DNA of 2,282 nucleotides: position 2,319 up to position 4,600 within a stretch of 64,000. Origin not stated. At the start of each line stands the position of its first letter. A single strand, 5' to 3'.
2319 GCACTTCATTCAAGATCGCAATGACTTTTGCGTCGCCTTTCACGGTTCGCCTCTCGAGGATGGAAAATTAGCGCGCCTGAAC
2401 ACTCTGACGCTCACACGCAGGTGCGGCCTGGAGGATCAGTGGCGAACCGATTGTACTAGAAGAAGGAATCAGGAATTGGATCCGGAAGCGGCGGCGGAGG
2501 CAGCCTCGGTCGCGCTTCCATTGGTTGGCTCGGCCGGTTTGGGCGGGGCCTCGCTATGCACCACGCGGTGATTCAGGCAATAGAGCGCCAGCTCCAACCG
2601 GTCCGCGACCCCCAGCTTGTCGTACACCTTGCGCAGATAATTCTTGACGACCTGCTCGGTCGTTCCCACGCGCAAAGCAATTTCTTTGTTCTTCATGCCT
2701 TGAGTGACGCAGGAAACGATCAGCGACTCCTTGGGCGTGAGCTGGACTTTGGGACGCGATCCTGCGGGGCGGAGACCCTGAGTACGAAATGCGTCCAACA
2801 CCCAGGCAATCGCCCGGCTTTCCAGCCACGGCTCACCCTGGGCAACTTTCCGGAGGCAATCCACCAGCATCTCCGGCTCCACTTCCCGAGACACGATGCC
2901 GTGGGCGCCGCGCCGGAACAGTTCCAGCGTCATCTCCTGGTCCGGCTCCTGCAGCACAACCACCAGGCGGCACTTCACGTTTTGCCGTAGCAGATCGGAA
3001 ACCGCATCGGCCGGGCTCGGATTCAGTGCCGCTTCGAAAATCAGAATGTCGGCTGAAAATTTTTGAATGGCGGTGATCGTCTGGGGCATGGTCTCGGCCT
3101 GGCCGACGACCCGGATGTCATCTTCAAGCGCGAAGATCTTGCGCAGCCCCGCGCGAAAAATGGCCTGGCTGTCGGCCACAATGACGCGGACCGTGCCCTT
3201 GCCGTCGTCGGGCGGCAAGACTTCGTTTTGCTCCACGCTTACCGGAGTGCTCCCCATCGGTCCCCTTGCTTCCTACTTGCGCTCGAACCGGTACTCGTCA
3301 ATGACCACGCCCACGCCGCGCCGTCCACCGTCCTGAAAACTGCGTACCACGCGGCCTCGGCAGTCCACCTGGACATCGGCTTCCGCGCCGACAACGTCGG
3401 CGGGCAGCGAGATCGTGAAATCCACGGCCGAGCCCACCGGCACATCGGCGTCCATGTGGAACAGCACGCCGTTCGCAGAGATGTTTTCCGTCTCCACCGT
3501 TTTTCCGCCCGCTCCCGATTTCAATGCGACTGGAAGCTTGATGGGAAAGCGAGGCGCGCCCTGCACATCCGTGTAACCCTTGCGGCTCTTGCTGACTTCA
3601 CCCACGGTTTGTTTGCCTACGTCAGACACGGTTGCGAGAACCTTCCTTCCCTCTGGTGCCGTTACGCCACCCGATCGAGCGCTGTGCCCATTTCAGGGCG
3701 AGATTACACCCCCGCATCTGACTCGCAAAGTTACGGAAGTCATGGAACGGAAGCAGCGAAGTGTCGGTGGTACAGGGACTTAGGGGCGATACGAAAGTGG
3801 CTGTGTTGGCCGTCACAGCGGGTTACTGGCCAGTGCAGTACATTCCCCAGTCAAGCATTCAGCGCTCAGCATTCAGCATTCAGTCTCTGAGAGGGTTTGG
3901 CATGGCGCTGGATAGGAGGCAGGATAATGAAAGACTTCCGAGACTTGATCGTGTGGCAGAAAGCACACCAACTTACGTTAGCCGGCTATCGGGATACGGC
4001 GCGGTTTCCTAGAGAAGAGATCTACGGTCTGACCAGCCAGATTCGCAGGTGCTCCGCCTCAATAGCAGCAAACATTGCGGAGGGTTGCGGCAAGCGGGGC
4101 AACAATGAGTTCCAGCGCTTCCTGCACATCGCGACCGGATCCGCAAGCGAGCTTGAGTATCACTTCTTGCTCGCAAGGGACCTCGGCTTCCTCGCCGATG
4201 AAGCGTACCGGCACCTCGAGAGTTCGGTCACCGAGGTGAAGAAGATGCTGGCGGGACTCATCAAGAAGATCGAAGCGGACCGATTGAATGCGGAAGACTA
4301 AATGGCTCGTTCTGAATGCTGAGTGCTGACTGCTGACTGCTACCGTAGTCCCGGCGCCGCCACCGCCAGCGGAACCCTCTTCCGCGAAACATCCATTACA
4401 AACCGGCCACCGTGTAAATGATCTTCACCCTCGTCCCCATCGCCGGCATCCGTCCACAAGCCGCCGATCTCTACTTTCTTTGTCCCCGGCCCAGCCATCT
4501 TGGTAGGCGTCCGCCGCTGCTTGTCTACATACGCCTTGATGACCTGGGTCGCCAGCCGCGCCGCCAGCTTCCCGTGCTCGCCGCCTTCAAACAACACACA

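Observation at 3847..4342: A four-helix-bundle (23S-IVS protein / Avd family) gene sits in the loop of a 30-bp stem made of inverted heptamer arrays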

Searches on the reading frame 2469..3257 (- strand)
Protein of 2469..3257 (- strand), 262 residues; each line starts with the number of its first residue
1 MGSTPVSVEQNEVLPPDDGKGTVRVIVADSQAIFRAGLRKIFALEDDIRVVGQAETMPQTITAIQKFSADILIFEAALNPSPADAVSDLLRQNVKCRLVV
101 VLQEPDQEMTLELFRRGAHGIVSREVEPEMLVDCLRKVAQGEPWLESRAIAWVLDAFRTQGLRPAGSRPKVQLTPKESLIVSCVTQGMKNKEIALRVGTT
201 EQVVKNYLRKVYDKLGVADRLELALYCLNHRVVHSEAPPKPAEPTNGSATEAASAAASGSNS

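Call 5: search_protein_families(library=pfam, proteins=[window:2469-3257:-])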
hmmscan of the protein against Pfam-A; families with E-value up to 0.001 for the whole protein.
window:2469-3257:- (262 aa): 3 families
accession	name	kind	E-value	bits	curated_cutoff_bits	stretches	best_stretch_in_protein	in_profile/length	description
PF00196.25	GerE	-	1.3e-11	44.4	23.5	1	172-226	2-56/57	Bacterial regulatory proteins, luxR family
PF00072.30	Response_reg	-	7.8e-07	29.7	30.2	1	25-134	1-109/111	Response regulator receiver domain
PF08281.18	Sigma70_r4_2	-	0.00076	19.5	25.7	0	177-214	15-53/54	Sigma-70, region 4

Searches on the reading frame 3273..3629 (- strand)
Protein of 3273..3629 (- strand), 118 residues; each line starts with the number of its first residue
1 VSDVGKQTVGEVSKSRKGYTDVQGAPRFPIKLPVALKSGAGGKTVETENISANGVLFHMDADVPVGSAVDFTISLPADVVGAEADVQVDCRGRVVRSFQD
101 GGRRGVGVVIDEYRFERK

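Call 5: search_protein_families(library=pfam, proteins=[window:3273-3629:-])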
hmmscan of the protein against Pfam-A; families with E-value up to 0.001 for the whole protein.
window:3273-3629:- (118 aa): 1 family
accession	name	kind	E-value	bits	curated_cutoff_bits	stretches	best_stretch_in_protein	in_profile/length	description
PF07238.19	PilZ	-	1.1e-10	42.2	22.5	1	25-112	5-87/102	PilZ domain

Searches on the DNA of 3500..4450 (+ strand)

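Call 29: search_rna_families(source=window, start=3500, end=4450, threshold=evalue, max_evalue=1)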
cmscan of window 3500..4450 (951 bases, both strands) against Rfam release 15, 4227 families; matches with E-value up to 1: 0.
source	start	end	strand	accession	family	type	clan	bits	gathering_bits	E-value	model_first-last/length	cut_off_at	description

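Call 82: search_rna_families(sources=[L087], threshold=evalue, max_evalue=0.001)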
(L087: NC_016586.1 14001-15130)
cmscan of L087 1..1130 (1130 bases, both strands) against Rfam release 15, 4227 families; matches with E-value up to 0.001: 1.
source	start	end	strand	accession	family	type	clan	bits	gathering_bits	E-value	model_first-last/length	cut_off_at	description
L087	1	1130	+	RF02541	LSU_rRNA_bacteria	Gene; rRNA;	CL00112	490.8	50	1.1e-159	877-1655/2925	5'&3'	Bacterial large subunit ribosomal RNA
